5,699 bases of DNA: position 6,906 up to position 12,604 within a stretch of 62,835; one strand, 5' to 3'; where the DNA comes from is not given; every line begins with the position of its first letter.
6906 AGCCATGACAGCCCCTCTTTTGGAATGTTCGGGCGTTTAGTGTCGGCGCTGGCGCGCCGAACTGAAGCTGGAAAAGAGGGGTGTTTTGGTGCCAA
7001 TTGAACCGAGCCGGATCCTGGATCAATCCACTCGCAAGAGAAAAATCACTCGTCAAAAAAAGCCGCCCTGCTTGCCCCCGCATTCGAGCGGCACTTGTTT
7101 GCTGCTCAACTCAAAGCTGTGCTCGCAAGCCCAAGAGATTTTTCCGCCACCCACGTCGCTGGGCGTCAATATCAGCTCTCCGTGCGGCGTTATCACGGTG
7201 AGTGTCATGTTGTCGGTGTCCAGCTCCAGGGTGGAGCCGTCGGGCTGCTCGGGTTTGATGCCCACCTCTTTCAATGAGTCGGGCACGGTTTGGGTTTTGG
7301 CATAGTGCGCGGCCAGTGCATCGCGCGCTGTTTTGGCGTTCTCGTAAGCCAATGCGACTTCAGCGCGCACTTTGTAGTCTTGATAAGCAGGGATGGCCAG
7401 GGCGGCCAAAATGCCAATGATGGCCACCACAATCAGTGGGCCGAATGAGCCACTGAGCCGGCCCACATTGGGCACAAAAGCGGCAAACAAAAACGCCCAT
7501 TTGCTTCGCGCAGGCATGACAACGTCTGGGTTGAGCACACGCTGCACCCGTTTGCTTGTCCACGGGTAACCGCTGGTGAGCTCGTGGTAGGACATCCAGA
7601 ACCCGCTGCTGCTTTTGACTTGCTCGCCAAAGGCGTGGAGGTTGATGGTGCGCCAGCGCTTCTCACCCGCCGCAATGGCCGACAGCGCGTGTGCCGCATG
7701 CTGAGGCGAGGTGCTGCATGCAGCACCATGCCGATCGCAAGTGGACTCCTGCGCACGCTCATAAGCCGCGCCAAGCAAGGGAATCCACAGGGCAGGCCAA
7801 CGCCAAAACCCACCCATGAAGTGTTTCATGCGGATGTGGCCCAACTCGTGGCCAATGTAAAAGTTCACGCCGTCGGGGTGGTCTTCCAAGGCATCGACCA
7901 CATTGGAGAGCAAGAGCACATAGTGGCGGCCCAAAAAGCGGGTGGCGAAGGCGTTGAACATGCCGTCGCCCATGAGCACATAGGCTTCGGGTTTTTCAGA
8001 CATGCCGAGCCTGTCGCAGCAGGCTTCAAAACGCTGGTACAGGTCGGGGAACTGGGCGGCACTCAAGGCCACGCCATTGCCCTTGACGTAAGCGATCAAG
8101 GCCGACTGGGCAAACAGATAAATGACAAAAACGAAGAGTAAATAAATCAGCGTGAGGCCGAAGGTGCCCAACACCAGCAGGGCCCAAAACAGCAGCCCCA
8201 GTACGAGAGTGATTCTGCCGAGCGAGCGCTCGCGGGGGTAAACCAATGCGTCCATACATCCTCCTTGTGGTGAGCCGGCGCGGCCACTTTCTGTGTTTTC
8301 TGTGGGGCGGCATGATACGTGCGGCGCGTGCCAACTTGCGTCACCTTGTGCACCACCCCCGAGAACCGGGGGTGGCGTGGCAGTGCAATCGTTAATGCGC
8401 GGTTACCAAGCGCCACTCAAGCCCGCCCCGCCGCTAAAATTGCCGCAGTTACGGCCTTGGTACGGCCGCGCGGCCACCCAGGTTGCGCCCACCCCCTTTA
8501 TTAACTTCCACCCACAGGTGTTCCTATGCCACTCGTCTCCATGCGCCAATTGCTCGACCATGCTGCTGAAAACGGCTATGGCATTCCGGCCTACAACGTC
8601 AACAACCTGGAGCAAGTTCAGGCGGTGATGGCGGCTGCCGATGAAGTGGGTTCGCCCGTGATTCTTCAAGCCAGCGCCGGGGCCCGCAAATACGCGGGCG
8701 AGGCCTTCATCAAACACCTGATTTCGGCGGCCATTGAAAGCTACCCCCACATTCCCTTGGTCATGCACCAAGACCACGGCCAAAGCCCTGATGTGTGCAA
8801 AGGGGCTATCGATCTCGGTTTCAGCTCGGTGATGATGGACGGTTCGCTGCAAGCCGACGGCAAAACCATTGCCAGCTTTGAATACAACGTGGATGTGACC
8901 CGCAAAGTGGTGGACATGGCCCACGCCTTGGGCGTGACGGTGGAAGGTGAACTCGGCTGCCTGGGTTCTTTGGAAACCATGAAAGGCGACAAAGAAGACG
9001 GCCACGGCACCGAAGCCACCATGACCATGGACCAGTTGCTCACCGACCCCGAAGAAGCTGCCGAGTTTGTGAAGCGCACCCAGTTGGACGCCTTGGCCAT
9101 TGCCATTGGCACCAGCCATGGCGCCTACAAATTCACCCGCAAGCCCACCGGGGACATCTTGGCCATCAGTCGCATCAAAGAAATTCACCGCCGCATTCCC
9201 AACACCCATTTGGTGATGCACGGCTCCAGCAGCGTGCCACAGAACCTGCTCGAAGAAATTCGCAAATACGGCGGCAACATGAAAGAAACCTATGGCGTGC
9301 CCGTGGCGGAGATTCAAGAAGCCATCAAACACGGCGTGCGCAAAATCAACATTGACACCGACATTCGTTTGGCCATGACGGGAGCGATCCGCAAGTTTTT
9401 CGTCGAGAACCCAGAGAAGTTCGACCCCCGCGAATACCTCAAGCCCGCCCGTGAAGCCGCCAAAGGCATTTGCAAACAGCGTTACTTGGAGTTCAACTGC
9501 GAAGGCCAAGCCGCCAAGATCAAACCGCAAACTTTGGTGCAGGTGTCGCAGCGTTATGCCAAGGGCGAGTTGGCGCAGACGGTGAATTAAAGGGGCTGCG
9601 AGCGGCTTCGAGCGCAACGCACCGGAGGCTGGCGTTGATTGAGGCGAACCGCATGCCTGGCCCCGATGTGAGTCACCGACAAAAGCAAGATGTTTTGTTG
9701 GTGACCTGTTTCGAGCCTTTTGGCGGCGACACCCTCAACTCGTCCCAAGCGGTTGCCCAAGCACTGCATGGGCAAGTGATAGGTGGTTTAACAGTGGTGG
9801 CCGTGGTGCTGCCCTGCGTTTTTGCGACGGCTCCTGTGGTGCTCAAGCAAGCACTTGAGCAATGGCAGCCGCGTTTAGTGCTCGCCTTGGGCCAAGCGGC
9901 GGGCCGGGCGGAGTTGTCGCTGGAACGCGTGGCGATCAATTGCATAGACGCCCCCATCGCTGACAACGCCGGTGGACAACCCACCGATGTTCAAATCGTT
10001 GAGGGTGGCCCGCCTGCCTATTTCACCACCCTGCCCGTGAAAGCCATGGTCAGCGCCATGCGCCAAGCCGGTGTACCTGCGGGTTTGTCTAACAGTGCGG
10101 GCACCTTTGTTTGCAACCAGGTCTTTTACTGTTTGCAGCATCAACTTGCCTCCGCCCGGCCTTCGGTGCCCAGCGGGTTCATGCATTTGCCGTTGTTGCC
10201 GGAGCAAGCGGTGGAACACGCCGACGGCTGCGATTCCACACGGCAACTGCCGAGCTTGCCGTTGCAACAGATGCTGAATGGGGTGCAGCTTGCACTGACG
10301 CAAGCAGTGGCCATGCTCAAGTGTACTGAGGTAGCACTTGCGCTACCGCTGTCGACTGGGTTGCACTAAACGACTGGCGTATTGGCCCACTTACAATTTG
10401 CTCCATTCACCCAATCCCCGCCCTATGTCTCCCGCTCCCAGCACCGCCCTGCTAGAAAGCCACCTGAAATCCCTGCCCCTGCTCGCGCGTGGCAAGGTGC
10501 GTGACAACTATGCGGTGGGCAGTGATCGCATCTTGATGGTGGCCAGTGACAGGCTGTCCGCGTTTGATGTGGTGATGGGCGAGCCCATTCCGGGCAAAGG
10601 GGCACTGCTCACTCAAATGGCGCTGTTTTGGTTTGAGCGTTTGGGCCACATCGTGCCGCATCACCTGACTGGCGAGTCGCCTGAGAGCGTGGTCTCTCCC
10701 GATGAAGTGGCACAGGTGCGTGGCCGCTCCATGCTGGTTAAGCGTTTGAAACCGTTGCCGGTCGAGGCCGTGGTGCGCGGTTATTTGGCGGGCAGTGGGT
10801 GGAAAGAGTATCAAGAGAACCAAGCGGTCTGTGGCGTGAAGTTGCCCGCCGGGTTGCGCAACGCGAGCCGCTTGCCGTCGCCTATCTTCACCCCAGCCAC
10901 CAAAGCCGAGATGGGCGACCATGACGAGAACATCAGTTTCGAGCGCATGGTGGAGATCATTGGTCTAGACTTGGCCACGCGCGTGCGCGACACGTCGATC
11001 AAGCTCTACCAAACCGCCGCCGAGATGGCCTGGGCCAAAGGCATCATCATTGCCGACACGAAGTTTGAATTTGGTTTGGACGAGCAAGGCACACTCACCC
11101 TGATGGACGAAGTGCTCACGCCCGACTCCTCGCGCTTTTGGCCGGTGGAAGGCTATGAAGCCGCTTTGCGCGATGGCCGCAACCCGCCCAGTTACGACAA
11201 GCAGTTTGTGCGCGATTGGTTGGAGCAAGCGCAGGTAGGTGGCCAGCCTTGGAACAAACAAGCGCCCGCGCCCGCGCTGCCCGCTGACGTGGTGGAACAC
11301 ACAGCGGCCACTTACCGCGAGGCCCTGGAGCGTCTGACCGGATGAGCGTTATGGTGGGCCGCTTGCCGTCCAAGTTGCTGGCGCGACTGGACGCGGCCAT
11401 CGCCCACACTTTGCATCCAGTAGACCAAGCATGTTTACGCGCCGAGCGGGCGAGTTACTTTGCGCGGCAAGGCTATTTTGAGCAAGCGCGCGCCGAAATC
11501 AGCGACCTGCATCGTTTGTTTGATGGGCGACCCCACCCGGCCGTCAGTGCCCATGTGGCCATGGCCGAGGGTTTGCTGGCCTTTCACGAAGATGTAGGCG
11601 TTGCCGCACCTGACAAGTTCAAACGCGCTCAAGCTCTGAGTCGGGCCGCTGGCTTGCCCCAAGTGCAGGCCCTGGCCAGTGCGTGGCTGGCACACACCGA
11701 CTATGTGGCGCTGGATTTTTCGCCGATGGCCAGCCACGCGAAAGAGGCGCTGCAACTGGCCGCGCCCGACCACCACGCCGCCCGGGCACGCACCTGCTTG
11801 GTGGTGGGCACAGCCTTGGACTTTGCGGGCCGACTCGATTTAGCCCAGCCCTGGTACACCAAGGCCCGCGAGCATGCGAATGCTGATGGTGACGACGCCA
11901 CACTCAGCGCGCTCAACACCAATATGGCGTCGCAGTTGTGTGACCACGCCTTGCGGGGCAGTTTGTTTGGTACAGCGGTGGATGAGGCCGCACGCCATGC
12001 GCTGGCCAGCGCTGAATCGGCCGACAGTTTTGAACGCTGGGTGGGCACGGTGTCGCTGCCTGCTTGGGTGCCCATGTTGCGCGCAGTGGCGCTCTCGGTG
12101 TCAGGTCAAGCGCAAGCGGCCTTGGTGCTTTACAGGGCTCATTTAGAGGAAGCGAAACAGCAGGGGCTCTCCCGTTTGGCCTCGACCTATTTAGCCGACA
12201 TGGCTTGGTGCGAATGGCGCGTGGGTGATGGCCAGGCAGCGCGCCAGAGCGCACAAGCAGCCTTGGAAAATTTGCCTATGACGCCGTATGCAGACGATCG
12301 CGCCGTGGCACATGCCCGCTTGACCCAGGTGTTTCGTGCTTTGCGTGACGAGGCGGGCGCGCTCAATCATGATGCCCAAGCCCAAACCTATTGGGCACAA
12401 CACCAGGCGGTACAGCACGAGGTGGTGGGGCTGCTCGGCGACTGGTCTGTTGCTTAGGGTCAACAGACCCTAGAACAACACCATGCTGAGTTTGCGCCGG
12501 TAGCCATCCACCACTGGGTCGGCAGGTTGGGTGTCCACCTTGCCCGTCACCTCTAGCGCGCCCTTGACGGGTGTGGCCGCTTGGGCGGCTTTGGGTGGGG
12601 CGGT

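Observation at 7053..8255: M48 zinc metallopeptidase fused to a type IV pilin-like domain that lacks a prepilin cleavage site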

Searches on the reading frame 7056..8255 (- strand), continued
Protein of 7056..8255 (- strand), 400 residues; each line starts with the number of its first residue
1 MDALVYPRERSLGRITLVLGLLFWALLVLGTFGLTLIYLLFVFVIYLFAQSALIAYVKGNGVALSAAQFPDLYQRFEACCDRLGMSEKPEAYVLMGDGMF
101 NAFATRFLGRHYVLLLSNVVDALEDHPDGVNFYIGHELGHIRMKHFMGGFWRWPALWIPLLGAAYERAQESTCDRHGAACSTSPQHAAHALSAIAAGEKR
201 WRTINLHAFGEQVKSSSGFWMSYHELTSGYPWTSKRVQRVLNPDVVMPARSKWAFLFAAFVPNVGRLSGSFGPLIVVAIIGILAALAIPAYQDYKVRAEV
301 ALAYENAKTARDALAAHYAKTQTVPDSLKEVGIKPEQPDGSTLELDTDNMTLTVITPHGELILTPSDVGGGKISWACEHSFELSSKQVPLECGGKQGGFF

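Call 69: predict_structure(alignment_id=A2)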
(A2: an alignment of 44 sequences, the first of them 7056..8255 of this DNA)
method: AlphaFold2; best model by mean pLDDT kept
length: 400 residues; sequences in the alignment: 44
mean_pLDDT: 94.2   pTM: 0.83
mean pLDDT of the five models: 94.2, 94.1, 93.3, 92.9, 92.6
residues with pLDDT >= 90: 366; 70-90: 23; 50-70: 9; < 50: 2
segments of 3 or more residues with pLDDT < 50: none
pLDDT, mean of each block of 10 residues (from residue 1): 90 98 98 96 95 96 98 98 97 86 88 95 94 98 94 95 96 97 96 92 96 95 94 96 94 96 82 90 95 97 98 98 97 97 98 98 96 95 95 66
secondary structure, 60 per line:
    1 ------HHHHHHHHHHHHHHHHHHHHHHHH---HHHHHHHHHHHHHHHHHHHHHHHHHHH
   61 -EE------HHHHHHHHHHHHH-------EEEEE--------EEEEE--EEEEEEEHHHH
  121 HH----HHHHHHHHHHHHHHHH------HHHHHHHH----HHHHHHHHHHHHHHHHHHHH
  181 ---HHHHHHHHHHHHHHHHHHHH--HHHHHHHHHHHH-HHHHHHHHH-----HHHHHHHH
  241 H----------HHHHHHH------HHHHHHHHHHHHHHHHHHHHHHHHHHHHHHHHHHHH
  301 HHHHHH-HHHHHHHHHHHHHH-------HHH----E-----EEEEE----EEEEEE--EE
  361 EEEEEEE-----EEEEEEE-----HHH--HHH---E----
elements in order: H7-30 H34-60 H70-82 E90-94 E103-107 E110-116 H117-122 H127-142 H149-156 H161-180 H184-203 H206-217 H219-227 H233-241 H252-258 H265-306 H308-321 E342-346 E351-356 E359-367 E373-379

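Call 71: fold_search(model_id=the predicted structure, library=pdb)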
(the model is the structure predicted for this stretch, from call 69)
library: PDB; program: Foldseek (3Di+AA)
matches with E <= 10: 103; with E <= 0.001: 2
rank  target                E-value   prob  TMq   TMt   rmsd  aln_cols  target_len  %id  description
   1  2hi2_A                8.3e-04  1.00  0.26  0.60   4.0       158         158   23  Crystal structure of native Neisseria gonorrhoeae Type IV pilin at 2.3 Angstroms Resolution (released 2006-09-12)
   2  1ay2_A                9.6e-04  1.00  0.26  0.60   4.2       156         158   24  STRUCTURE OF THE FIBER-FORMING PROTEIN PILIN AT 2.6 ANGSTROMS RESOLUTION (released 1998-04-29)
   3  8p3b                  1.3e-02  1.00  0.25  0.56   5.2       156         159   23  Neisseria meningitidis Type IV pilus SA-GATDH variant (released 2024-04-03)
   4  4v1j                  1.9e-02  1.00  0.23  0.59   5.9       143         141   16  Structure of Neisseria meningitidis Major Pillin (released 2016-01-13)
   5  3soj_A                7.9e-02  1.00  0.20  0.57   3.9       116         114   16  Francisella tularensis pilin PilE (released 2011-11-02)
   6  6ait_B                1.0e-01  0.93  0.26  0.25  13.1       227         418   15  Crystal structure of E. coli BepA (released 2018-12-26)
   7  3soj_B                1.2e-01  1.00  0.18  0.52   4.5       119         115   17  Francisella tularensis pilin PilE (released 2011-11-02)
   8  6ait_A                3.9e-01  0.47  0.23  0.22  13.2       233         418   13  Crystal structure of E. coli BepA (released 2018-12-26)
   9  4qhi_C                1.6e+00  0.69  0.16  0.53   6.2        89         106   15  Crystal structure of Methanocaldococcus jannaschii selecase mutant R36W (released 2014-07-16)
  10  4l7a_B                2.2e+00  0.06  0.13  0.18  13.6       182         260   13  Crystal structure of a putative zinc-binding metallo-peptidase (BACCAC_01431) from Bacteroides caccae ATCC 43185 at 2. (released 2013-07-03)
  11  9dbi_A                2.3e+00  0.05  0.14  0.21  15.3       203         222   13  Structure of Hailong HalB D21A/D23A mutant (released 2025-05-07)
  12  6gut_A                2.8e+00  0.69  0.20  0.32   3.5       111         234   13  CRYSTAL STRUCTURE OF NON-TYPEABLE HAEMOPHILUS INFLUENZAE PROTEIN E AND PILA EXPRESSED AS A SINGLE-CHAIN CHIMERIC PROTE (released 2019-05-29)
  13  4l7a_A                3.2e+00  0.04  0.13  0.18  13.6       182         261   13  Crystal structure of a putative zinc-binding metallo-peptidase (BACCAC_01431) from Bacteroides caccae ATCC 43185 at 2. (released 2013-07-03)
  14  7nvr_l                3.4e+00  0.28  0.08  0.07   4.4        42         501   14  Human Mediator with RNA Polymerase II Pre-initiation complex (released 2021-05-05)
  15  9dbi_D                3.4e+00  0.03  0.10  0.16  14.4       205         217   15  Structure of Hailong HalB D21A/D23A mutant (released 2025-05-07)
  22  3cqb_B                4.5e+00  0.35  0.15  0.51   3.4        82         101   13  Crystal structure of heat shock protein HtpX domain from Vibrio parahaemolyticus RIMD 2210633 (released 2008-05-27)
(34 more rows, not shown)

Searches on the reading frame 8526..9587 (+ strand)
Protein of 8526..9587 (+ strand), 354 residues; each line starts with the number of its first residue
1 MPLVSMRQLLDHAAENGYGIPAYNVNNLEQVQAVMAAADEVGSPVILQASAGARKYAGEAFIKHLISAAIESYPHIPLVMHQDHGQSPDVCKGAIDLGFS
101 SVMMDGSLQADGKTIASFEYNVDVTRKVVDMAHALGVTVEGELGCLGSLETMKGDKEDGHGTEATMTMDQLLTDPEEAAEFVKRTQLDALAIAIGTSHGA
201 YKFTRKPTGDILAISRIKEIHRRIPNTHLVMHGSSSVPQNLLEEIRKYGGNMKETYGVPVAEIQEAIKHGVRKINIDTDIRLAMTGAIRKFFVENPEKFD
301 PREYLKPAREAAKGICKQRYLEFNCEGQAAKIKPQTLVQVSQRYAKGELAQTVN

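Call 9: search_protein_families(library=pfam, proteins=[window:8526-9587:+], max_evalue=0.001)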
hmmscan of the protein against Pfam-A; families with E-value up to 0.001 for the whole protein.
window:8526-9587:+ (354 aa): 1 family
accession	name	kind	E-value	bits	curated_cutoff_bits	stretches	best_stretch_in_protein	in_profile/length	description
PF01116.26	F_bP_aldolase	-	1.2e-95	320.7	25.5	1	4-328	1-277/277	Fructose-bisphosphate aldolase class-II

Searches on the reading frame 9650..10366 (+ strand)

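Call 9: search_protein_families(library=pfam, proteins=[window:9650-10366:+], max_evalue=0.001)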
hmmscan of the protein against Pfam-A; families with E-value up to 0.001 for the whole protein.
window:9650-10366:+ (239 aa): 1 family
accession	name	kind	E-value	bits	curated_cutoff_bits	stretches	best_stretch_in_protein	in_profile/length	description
PF01470.22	Peptidase_C15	-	1.1e-65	221.9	22.7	1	16-220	3-202/204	Pyroglutamyl peptidase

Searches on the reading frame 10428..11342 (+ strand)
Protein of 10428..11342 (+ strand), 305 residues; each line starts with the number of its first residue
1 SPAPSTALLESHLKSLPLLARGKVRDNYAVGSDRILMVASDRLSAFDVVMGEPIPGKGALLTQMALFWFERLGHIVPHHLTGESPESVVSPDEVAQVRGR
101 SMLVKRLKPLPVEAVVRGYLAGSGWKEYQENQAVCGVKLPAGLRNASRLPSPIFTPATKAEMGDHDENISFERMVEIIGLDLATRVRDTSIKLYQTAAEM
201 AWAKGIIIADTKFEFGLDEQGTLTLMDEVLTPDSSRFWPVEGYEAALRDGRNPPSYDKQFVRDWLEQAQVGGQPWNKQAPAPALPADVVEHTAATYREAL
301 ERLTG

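Call 9: search_protein_families(library=pfam, proteins=[window:10428-11342:+], max_evalue=0.001)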
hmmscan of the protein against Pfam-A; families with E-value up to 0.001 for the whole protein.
window:10428-11342:+ (305 aa): 1 family
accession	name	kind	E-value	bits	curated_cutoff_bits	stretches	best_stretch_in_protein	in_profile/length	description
PF01259.24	SAICAR_synt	-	2e-74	250.7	20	1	19-270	2-224/233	SAICAR synthetase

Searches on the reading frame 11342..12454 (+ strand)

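Call 9: search_protein_families(library=pfam, proteins=[window:11342-12454:+], max_evalue=0.001)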
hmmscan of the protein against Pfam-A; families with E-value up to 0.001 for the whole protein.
window:11342-12454:+ (371 aa): 2 families
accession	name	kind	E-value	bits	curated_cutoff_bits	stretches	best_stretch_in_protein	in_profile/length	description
PF17874.7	TPR_MalT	-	0.00036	20.4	45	1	117-184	8-75/336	MalT-like TPR region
PF13424.12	TPR_12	-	0.0006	20.4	30.1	0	247-310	9-74/77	Tetratricopeptide repeat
